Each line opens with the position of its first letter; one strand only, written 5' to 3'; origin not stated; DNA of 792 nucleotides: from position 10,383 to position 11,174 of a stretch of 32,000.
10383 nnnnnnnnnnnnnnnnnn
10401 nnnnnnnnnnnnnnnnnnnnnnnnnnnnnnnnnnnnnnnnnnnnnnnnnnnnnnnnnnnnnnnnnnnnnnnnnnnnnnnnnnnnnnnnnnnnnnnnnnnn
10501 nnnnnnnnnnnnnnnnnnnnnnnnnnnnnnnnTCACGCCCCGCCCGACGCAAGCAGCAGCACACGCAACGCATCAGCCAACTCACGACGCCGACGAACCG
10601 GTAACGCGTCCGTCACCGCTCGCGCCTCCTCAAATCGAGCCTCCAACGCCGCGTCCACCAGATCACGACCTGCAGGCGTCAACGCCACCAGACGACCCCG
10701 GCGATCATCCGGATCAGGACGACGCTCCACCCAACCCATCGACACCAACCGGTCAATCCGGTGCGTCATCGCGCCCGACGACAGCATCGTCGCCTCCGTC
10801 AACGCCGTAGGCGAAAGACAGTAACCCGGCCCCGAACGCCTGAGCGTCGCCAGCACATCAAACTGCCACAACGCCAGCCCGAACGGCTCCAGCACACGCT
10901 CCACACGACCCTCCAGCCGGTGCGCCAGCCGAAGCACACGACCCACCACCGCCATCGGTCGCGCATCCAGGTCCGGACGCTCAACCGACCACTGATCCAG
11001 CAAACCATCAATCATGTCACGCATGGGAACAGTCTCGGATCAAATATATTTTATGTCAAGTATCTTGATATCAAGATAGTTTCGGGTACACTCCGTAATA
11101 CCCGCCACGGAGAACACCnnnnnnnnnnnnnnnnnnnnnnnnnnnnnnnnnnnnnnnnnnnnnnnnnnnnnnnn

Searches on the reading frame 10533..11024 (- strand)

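Call 62: search_protein_families(library=pfam, proteins=[window:10533-11024:-], max_evalue=0.01)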
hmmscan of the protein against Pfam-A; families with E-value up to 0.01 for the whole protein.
window:10533-11024:- (163 aa): 7 families
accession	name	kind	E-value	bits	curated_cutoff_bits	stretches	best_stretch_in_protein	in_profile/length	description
PF12802.13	MarR_2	-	2.2e-14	53.8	27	1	49-109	2-60/61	MarR family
PF01047.28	MarR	-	2.5e-12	46.9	24.6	1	54-109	5-57/59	MarR family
PF13463.12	HTH_27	-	7.5e-05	23.4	22.2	1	81-119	30-68/68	Winged helix DNA-binding domain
PF13601.12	HTH_34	-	0.0043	17.6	27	1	72-127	17-73/80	Winged helix DNA-binding domain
PF09339.16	HTH_IclR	-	0.0053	17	22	0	55-103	6-52/52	IclR helix-turn-helix domain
PF13412.12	HTH_24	-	0.0063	16.5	21.9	0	70-100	18-48/48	Winged helix-turn-helix DNA-binding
PF22381.2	Staph_reg_Sar_Rot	-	0.0093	16.5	27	0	48-124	10-83/85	Transcriptional regulator SarA/Rot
